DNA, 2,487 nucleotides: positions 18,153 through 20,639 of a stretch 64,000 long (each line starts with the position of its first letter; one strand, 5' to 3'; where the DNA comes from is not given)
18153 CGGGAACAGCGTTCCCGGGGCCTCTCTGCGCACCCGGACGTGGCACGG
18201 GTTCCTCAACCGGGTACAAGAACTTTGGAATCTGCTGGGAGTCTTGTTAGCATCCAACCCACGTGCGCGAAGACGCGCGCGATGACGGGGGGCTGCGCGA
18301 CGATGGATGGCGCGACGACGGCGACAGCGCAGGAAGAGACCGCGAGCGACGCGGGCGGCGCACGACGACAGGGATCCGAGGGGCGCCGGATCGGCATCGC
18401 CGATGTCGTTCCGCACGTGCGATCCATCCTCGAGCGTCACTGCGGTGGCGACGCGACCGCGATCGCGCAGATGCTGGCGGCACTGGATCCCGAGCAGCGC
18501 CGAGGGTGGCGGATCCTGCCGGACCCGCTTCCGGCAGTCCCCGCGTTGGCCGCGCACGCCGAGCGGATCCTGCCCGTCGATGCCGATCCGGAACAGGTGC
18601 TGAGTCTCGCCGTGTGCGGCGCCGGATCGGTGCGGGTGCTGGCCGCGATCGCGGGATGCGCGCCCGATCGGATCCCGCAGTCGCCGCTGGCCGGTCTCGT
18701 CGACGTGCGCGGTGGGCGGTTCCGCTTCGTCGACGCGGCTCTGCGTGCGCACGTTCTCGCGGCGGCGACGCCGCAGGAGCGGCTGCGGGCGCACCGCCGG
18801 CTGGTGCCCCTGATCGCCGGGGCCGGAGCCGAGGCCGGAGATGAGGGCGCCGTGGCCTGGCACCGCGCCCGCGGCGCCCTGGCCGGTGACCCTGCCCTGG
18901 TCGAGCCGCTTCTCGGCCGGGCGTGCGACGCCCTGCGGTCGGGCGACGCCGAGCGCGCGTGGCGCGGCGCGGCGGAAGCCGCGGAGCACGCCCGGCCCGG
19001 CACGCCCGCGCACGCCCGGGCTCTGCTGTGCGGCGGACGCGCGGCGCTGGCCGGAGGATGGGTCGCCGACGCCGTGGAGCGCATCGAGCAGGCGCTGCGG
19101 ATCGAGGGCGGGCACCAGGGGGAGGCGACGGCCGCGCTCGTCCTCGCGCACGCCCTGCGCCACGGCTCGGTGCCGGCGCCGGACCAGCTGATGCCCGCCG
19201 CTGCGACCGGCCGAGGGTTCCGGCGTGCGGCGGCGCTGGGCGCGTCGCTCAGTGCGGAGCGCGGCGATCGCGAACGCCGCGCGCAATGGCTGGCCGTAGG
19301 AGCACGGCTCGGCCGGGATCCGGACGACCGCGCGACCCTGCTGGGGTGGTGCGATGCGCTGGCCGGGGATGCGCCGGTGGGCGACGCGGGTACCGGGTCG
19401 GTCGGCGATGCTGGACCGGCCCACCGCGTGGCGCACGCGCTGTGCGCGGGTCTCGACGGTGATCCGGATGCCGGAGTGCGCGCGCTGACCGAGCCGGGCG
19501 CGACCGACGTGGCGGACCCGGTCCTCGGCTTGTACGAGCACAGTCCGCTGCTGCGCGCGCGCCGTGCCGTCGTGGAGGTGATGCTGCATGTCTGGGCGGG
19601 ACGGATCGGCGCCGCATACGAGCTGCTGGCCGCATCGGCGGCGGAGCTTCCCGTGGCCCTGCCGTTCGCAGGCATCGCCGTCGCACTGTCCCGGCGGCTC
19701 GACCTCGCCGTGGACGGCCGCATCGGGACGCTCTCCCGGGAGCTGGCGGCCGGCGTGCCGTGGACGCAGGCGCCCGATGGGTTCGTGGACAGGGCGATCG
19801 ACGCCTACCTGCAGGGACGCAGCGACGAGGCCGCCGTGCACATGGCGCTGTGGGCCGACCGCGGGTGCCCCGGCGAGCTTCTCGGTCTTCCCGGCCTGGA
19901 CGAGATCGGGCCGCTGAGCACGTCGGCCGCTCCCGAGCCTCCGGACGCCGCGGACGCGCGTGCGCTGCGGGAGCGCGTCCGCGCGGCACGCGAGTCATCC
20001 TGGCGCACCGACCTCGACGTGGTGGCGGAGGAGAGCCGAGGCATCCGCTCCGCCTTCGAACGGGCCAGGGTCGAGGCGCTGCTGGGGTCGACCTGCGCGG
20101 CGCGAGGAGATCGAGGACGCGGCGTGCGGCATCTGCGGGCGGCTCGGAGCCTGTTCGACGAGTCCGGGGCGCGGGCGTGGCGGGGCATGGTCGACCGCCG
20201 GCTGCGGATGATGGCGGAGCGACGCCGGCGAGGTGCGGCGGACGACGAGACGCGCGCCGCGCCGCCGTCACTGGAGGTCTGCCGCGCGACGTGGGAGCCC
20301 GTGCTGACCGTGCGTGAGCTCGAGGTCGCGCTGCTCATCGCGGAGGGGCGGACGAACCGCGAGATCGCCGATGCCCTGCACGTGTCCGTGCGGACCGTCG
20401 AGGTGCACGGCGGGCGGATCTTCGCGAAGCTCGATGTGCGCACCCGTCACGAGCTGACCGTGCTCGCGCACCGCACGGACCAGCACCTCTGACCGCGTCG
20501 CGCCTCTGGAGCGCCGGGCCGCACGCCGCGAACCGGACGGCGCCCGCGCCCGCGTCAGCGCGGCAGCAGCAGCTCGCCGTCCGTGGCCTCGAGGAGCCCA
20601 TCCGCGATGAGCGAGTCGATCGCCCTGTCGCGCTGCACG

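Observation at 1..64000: GGATCC, and especially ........, behaves as a highly iterated palindrome across coding and non-coding DNA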

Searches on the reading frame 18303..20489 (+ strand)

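Call 20: search_protein_families(library=pfam, proteins=[window:18303-20489:+], max_evalue=0.001)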
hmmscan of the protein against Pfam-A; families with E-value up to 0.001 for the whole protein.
window:18303-20489:+ (729 aa): 2 families
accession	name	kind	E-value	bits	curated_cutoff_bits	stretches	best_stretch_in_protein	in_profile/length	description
PF00196.25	GerE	-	9e-16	57.7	23.5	1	667-722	2-57/57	Bacterial regulatory proteins, luxR family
PF13384.12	HTH_23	-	2.8e-05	24.2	24.6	1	672-699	7-34/50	Homeodomain-like domain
